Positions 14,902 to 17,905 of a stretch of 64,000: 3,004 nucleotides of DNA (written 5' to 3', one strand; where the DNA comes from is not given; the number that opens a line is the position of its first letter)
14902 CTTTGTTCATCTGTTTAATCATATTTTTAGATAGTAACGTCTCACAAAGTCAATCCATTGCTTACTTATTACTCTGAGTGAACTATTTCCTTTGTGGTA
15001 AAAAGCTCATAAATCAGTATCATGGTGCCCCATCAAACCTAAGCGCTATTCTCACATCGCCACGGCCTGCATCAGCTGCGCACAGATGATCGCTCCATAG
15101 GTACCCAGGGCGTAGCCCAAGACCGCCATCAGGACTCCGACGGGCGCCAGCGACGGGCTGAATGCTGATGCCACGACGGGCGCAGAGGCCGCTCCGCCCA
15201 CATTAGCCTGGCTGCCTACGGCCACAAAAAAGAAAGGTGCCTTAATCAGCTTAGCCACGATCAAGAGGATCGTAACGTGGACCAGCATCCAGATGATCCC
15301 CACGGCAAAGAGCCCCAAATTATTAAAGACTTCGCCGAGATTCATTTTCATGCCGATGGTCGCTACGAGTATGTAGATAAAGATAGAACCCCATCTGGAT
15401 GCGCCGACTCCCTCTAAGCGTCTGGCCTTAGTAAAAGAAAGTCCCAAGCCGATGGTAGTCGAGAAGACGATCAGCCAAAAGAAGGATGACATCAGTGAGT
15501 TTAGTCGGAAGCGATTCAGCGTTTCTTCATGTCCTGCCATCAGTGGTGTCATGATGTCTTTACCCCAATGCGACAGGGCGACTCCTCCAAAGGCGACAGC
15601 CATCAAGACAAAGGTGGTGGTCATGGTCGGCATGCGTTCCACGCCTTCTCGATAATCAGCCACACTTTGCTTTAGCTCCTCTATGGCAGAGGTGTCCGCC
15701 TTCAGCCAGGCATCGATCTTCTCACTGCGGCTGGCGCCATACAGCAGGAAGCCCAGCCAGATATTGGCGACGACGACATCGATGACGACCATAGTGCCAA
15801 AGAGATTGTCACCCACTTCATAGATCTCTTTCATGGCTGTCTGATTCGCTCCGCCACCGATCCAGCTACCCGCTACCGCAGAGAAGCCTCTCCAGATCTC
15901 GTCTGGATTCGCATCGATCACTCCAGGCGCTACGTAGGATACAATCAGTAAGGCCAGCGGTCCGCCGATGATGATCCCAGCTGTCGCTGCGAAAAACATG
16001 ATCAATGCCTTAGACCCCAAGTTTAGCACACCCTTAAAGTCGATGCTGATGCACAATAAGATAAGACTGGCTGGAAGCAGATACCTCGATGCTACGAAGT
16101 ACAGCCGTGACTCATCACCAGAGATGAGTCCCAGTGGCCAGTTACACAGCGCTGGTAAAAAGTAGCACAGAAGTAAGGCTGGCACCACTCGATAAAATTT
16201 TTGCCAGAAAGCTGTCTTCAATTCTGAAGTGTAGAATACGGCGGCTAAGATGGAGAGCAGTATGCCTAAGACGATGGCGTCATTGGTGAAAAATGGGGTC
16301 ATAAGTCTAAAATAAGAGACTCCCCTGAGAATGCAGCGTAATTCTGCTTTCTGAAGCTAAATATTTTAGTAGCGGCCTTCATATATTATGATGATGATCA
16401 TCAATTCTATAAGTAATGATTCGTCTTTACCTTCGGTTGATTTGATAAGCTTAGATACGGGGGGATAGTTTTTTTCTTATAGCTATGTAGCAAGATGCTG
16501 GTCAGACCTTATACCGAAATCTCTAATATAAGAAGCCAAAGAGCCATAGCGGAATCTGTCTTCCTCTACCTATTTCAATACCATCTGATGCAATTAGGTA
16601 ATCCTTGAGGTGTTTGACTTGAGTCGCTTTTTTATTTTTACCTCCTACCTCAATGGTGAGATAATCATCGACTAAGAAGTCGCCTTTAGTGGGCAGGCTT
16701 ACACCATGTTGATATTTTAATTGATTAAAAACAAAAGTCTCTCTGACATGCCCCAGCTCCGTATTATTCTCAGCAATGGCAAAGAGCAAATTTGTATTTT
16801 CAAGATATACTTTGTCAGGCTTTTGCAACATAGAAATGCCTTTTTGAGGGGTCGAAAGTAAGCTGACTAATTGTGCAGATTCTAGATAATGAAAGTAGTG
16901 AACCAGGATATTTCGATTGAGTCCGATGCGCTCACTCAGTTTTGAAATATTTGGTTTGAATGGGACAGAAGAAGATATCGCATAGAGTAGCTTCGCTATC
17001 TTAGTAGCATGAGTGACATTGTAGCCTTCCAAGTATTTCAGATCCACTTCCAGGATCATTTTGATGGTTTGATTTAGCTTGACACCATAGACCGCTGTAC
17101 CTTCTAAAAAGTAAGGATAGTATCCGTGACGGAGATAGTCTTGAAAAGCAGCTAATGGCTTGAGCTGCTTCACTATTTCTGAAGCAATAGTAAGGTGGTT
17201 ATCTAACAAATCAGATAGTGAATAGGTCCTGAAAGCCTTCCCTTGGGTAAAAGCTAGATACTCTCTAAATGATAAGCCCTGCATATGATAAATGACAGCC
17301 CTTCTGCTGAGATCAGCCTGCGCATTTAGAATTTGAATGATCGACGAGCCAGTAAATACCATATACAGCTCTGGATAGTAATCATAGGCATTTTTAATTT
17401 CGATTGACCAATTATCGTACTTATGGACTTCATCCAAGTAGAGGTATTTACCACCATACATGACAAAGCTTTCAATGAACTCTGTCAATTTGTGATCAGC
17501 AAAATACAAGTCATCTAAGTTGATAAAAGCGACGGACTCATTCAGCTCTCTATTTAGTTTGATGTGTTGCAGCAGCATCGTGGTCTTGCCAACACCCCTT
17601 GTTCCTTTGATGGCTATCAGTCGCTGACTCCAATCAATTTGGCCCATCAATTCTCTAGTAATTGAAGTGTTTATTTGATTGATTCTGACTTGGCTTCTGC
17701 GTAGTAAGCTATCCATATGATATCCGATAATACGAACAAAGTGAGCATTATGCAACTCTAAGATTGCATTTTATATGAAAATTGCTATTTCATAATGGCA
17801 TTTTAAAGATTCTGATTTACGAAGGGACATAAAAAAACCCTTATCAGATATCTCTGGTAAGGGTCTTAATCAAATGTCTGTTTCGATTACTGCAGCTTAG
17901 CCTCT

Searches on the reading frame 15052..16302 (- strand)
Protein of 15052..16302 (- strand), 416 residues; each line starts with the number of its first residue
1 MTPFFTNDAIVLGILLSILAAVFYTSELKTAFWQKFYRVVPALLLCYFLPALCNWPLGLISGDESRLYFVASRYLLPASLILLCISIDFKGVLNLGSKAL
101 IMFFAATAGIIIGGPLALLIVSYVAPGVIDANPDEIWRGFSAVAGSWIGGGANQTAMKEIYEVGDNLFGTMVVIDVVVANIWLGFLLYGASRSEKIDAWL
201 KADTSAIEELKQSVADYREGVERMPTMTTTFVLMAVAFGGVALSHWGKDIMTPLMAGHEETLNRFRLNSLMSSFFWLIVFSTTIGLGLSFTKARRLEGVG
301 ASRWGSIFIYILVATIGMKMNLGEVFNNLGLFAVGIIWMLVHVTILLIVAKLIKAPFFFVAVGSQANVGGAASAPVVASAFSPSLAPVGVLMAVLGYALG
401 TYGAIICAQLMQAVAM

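Call 59: search_protein_families(library=pfam, proteins=[window:15052-16302:-], max_evalue=0.00001)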
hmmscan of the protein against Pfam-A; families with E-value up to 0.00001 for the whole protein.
window:15052-16302:- (416 aa): 1 family
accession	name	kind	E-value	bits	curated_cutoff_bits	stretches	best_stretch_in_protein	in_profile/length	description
PF05684.17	DUF819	-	7.5e-84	282.4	27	1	14-412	2-377/379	Protein of unknown function (DUF819)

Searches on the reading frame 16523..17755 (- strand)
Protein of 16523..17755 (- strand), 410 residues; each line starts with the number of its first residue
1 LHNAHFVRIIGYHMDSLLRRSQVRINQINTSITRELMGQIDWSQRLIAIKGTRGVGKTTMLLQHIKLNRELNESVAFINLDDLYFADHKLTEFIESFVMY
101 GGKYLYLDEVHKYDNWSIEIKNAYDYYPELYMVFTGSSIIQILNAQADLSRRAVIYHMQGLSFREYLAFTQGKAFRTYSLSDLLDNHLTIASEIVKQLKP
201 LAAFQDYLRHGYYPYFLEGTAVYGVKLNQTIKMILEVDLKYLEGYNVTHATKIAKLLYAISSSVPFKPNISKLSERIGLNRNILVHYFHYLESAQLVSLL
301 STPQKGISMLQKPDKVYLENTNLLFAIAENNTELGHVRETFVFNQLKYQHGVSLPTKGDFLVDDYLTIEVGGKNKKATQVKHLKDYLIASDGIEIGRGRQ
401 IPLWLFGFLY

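Call 59: search_protein_families(library=pfam, proteins=[window:16523-17755:-], max_evalue=0.00001)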
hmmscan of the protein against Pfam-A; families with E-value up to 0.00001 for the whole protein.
window:16523-17755:- (410 aa): 2 families
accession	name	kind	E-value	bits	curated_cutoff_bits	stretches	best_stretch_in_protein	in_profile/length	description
PF13173.12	AAA_14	-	1.6e-27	96.5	27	1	44-167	2-129/129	AAA domain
PF13635.12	DUF4143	-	1.2e-06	28.8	28.1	1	246-350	9-122/160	Domain of unknown function (DUF4143)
